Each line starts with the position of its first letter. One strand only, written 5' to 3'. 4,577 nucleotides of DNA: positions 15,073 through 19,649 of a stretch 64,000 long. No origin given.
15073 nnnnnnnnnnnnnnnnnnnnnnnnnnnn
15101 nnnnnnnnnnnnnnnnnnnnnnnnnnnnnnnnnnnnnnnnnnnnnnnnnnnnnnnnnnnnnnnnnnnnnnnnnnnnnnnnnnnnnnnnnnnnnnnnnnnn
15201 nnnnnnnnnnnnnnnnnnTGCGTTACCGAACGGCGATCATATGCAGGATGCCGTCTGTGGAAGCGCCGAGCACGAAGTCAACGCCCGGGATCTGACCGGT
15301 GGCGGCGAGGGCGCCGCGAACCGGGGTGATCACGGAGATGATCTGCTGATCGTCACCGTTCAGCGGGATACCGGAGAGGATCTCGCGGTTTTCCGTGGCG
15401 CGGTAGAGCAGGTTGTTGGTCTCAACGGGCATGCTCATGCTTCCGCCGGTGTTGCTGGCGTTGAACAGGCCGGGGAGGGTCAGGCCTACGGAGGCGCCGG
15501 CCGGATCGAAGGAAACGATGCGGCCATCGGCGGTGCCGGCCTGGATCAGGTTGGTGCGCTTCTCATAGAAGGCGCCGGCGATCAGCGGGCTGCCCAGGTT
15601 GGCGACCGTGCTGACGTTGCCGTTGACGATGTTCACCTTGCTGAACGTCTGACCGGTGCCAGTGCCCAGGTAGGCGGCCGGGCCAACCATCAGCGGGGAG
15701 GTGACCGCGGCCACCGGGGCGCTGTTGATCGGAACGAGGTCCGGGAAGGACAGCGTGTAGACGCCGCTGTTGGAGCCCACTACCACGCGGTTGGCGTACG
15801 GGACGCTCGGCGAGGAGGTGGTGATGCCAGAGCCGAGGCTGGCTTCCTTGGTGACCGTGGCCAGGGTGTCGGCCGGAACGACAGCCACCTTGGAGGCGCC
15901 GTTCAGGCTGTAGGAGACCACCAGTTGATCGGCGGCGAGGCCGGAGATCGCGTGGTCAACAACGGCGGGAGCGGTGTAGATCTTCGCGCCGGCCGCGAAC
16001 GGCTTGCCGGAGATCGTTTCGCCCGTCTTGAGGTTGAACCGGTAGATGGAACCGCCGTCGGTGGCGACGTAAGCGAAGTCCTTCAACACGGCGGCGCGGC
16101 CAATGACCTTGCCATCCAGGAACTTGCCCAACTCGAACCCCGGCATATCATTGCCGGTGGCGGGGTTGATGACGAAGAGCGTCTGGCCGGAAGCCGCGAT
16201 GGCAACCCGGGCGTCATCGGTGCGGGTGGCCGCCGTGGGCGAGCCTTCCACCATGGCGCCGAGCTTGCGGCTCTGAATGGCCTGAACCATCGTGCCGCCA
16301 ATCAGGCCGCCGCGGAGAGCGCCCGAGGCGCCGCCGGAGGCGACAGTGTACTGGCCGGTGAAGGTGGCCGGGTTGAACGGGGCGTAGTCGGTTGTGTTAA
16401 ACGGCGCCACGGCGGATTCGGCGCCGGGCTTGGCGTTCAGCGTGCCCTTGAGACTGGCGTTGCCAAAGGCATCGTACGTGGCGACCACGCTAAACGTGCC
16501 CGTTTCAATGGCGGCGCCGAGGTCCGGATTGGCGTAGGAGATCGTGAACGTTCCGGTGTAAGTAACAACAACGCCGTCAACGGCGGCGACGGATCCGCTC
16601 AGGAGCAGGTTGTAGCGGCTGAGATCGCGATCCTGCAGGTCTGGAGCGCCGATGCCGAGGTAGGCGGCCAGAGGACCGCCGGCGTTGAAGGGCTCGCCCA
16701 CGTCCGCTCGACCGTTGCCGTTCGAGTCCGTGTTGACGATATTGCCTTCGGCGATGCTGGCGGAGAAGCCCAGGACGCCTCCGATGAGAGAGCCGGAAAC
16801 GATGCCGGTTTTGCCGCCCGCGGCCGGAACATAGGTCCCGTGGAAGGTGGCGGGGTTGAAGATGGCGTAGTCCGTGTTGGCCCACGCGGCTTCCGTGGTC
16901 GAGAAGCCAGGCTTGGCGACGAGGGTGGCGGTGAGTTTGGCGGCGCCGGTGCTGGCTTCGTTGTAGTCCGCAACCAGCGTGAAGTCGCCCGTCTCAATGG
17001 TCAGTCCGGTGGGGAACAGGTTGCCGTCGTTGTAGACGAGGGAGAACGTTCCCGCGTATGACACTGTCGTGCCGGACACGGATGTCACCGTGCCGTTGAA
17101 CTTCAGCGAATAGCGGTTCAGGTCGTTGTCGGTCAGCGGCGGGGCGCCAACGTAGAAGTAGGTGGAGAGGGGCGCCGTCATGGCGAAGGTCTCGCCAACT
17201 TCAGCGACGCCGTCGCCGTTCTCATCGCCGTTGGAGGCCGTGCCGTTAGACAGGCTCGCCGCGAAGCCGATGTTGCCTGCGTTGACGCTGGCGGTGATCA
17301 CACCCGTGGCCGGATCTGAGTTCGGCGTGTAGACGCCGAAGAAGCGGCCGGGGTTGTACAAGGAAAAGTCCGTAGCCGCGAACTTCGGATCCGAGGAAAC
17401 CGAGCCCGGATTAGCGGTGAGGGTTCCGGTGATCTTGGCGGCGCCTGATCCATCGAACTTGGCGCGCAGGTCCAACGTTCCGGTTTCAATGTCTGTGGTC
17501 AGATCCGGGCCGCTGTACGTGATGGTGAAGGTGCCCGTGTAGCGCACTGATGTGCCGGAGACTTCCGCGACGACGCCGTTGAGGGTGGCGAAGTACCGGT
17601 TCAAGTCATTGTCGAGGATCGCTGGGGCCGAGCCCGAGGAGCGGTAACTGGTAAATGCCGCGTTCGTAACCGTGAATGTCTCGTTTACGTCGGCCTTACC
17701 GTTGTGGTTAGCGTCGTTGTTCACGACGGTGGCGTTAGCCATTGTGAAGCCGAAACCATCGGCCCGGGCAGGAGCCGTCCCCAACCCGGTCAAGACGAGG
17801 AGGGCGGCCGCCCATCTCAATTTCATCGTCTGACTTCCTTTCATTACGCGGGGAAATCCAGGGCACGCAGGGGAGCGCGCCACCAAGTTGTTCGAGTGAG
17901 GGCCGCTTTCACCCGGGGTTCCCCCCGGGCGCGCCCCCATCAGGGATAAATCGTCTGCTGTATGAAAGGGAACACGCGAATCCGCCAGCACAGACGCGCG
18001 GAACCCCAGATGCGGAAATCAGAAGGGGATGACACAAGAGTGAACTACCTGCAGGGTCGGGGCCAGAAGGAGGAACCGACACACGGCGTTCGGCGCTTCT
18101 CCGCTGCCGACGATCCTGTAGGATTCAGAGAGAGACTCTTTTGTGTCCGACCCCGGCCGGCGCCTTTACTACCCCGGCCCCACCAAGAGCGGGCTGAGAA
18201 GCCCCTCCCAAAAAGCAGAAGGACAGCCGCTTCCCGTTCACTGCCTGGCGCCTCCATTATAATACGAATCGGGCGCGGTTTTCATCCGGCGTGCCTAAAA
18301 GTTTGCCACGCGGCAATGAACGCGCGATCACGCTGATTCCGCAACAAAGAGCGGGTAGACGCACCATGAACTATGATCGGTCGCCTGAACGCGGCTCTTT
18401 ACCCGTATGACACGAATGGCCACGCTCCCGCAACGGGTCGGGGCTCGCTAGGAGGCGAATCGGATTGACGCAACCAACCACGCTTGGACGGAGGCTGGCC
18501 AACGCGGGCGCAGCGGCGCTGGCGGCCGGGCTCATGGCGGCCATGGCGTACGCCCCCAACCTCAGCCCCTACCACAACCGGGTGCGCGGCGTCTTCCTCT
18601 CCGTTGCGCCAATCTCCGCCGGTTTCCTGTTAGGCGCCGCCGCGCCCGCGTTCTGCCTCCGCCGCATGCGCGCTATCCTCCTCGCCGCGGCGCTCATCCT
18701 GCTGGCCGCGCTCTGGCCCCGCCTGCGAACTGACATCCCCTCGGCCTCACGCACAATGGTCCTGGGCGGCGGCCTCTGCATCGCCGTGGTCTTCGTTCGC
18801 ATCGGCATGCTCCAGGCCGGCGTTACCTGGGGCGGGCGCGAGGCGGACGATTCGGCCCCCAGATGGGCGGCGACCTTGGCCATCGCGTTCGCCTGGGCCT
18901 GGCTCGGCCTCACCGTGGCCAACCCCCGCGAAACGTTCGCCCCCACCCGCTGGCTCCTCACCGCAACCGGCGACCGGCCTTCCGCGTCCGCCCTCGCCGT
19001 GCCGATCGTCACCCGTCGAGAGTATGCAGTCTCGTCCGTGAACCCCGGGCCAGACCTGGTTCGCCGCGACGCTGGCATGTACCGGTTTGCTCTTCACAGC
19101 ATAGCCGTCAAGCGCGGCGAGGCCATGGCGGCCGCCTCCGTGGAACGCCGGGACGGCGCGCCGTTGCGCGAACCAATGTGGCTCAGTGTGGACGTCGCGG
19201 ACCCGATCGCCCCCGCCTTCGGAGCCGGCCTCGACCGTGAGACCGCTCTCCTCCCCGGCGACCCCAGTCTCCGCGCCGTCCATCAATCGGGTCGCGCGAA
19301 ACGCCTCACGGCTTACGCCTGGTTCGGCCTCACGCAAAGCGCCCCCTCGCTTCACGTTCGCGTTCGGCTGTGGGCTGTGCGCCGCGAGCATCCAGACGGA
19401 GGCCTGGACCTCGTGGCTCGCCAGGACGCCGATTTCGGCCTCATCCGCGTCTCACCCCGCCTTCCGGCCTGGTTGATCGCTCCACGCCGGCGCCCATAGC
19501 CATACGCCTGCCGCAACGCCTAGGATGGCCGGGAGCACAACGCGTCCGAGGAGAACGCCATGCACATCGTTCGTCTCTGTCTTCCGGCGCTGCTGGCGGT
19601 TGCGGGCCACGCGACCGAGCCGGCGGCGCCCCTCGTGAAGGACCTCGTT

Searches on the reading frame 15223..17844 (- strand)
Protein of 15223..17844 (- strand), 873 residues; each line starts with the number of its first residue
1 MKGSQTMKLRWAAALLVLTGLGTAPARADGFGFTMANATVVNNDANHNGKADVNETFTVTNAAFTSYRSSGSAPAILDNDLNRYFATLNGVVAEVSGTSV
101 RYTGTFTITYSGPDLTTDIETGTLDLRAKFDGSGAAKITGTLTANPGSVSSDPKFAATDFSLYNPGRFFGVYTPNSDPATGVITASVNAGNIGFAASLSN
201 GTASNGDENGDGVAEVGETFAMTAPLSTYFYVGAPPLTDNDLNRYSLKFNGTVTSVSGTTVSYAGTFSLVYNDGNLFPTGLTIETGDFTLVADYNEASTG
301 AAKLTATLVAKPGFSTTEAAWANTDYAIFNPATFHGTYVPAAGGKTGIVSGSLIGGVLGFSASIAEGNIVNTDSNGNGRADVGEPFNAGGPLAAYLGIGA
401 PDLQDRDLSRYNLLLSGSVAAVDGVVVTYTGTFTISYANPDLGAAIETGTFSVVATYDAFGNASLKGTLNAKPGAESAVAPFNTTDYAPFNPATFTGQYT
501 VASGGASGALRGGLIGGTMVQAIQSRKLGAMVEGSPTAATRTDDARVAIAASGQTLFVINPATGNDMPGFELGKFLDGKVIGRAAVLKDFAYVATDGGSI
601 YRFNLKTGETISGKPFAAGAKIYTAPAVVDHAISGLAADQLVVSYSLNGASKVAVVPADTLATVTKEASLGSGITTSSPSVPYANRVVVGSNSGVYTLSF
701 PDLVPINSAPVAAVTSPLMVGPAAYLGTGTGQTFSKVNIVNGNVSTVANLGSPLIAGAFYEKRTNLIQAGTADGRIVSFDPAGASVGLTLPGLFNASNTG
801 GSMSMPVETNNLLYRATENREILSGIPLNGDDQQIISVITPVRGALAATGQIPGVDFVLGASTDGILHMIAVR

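Call 13: search_protein_families(library=ncbifam, proteins=[window:15223-17844:-], max_evalue=0.1)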
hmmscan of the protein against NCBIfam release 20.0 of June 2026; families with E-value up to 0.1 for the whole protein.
window:15223-17844:- (873 aa): 0 families

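Call 22: search_protein_families(library=pfam, proteins=[window:15223-17844:-], max_evalue=0.1)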
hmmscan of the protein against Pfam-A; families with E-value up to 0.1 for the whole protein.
window:15223-17844:- (873 aa): 1 family
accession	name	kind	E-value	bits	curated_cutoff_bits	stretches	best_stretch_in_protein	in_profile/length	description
PF13570.13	Beta-prop_ACSF4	-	2.7e-06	27.5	133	1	531-694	4-155/329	Beta-alanine-activating enzyme, beta-propeller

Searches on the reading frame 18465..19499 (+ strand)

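Call 22: search_protein_families(library=pfam, proteins=[window:18465-19499:+], max_evalue=0.1)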
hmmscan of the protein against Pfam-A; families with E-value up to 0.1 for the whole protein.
window:18465-19499:+ (344 aa): 1 family
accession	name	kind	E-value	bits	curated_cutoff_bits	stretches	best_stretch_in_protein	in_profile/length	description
PF13903.11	Claudin_2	-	0.049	13.9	29.1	1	70-146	101-173/192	PMP-22/EMP/MP20/Claudin tight junction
